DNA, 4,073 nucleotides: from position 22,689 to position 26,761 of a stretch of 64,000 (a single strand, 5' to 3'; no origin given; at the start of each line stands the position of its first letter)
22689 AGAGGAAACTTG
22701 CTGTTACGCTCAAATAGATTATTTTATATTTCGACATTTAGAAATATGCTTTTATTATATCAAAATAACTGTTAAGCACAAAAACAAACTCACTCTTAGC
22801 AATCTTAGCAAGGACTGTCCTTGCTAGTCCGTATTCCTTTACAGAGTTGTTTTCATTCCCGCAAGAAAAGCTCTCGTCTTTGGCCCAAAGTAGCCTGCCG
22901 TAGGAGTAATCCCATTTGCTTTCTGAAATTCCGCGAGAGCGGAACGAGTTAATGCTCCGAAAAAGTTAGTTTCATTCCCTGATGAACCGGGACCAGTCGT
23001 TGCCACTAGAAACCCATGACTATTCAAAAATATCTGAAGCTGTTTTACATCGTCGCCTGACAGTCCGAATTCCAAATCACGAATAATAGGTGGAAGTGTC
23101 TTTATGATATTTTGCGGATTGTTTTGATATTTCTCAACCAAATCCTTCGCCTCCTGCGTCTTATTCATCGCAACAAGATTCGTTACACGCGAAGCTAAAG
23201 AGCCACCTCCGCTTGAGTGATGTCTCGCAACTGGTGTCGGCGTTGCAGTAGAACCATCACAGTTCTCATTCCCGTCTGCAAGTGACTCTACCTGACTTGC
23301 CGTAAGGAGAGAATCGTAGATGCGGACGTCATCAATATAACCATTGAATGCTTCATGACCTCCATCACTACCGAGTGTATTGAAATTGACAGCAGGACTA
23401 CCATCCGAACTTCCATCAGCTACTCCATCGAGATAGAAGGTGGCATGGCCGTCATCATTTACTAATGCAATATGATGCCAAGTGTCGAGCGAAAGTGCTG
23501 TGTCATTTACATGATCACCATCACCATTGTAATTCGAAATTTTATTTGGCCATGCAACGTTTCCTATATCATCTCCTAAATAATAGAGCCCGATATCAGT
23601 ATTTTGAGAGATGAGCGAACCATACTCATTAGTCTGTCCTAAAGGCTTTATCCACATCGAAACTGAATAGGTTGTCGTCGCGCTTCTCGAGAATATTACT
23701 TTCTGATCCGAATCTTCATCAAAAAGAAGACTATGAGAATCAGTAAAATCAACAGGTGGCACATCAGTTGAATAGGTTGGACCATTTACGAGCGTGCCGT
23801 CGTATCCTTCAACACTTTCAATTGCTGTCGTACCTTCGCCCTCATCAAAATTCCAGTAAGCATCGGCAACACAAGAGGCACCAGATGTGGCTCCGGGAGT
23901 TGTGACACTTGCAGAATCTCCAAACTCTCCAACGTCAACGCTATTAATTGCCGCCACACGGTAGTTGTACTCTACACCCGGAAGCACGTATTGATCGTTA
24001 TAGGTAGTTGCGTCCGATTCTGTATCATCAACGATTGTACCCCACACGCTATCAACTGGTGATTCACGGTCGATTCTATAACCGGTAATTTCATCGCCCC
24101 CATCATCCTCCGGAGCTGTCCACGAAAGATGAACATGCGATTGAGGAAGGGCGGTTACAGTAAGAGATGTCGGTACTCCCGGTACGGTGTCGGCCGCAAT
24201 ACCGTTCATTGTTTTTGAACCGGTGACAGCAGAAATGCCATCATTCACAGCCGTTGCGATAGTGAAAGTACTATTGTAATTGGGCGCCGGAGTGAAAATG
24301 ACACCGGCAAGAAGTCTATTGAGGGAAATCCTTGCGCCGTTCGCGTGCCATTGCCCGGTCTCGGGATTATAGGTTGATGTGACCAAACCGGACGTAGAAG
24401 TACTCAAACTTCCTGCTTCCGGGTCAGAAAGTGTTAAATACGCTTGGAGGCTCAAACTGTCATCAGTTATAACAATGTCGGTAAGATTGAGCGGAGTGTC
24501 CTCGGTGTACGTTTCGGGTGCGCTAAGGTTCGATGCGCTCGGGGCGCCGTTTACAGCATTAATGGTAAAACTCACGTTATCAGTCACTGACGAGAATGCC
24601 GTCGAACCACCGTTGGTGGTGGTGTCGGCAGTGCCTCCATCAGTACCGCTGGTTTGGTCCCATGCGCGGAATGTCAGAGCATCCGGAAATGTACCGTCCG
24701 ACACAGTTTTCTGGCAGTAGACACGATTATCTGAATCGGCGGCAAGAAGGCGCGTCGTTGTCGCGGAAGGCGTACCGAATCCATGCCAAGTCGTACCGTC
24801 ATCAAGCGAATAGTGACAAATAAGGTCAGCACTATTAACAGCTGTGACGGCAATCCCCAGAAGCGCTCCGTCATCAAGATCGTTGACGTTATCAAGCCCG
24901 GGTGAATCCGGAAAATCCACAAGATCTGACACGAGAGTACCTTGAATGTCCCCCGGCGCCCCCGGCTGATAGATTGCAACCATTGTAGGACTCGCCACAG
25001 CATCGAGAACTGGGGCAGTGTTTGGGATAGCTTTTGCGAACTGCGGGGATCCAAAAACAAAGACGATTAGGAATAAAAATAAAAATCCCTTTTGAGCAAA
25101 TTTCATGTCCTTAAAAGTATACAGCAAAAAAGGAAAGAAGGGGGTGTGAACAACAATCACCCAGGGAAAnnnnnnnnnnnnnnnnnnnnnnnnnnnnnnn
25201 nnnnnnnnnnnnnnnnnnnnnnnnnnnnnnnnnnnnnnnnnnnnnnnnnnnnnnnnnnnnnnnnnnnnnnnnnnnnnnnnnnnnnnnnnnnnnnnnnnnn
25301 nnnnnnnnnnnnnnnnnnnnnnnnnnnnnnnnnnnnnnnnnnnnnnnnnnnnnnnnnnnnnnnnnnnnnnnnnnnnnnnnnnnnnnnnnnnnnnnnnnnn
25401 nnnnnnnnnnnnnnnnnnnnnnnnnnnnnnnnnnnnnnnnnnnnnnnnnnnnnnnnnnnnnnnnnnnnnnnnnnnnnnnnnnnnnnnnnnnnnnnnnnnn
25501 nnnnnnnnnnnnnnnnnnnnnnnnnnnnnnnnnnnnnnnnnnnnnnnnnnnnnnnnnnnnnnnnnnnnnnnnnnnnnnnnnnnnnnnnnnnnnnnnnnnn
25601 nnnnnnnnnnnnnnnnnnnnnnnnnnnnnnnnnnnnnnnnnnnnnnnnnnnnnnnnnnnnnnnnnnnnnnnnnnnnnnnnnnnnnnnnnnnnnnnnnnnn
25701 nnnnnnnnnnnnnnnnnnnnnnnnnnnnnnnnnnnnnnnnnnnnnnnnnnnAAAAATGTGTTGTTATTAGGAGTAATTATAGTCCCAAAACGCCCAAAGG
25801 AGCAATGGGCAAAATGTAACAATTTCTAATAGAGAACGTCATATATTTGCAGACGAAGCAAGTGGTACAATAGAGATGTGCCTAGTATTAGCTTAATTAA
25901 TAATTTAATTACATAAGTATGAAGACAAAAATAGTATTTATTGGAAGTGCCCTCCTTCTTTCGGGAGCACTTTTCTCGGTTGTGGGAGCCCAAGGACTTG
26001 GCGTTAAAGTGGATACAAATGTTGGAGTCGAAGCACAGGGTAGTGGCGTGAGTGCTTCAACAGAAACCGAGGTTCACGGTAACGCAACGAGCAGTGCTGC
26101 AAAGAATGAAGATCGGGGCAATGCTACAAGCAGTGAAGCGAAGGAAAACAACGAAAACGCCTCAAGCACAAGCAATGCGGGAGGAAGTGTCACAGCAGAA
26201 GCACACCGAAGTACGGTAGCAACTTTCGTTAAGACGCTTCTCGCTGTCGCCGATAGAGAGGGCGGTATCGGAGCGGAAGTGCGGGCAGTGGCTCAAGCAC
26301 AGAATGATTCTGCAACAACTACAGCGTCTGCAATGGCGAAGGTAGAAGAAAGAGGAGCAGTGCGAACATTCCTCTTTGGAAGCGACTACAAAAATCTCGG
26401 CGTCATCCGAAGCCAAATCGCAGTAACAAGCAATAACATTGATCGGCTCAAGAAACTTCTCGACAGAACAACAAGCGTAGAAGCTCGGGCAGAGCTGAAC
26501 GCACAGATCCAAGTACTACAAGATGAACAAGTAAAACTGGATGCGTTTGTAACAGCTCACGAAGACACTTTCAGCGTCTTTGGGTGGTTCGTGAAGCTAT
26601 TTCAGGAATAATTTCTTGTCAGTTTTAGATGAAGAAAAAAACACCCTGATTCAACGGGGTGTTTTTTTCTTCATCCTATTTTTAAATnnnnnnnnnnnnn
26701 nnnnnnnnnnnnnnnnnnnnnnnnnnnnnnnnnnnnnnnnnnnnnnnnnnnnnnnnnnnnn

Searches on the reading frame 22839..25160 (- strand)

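Call 3: search_protein_families(library=pfam, proteins=[window:22839-25160:-], max_evalue=1)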
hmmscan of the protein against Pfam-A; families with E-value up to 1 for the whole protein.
window:22839-25160:- (773 aa): 5 families
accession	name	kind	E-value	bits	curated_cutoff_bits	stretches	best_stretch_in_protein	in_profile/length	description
PF13385.13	Laminin_G_3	-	4.2e-23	82.6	27.6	1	494-624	15-150/151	Concanavalin A-like lectin/glucanases superfamily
PF01471.23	PG_binding_1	-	1.8e-12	47.7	23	1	701-766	1-57/57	Putative peptidoglycan binding domain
PF00041.27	fn3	-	2.6e-10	40.8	25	1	330-415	3-79/84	Fibronectin type III domain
PF25300.1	Fn3_Dep-1_3rd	-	0.097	13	26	1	332-399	2-66/85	Dep-1 third Fn3-like domain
PF17892.7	Cadherin_5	-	0.7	10.2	26.5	0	286-316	62-93/98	Cadherin-like domain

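Call 4: search_protein_families(library=ncbifam, proteins=[window:22839-25160:-], max_evalue=1)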
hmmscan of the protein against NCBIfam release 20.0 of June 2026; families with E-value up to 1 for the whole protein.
window:22839-25160:- (773 aa): 3 families
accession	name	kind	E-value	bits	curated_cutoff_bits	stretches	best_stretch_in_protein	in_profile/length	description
NF052521.1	TafC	equivalog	1.3e-07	31.1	410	1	434-637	150-369/373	TafC family fimbrial protein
TIGR02869.1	spore_SleB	equivalog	0.0013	18.6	236.5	1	696-768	7-70/201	spore cortex-lytic enzyme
NF033911.1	botu_NTNH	equivalog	0.27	8.8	800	1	462-567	830-937/1164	non-toxic nonhemagglutinin NTNH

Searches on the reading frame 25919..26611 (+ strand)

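Call 3: search_protein_families(library=pfam, proteins=[window:25919-26611:+], max_evalue=1)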
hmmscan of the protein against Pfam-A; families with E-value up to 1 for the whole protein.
window:25919-26611:+ (230 aa): 3 families
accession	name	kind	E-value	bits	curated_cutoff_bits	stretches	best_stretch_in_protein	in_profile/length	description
PF18449.8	Endotoxin_C2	-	0.015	16.3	30.7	1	168-200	25-57/63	Pesticidal crystal protein Cry1Aa, domain IV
PF14335.11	DUF4391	-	0.048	14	29.9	1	165-203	193-231/232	Domain of unknown function (DUF4391)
PF12510.13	Smoothelin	-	0.089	13.2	23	1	173-200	19-46/50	Smoothelin cytoskeleton protein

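Call 4: search_protein_families(library=ncbifam, proteins=[window:25919-26611:+], max_evalue=1)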
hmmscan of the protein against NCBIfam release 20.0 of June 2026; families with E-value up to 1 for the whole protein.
window:25919-26611:+ (230 aa): 1 family
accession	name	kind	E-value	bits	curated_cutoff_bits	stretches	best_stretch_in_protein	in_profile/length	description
NF053819.1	EF0750_LPXTG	subfamily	0.043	14.3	47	1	1-62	1-56/105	EF2685/EF0750 family sortase-dependent surface protein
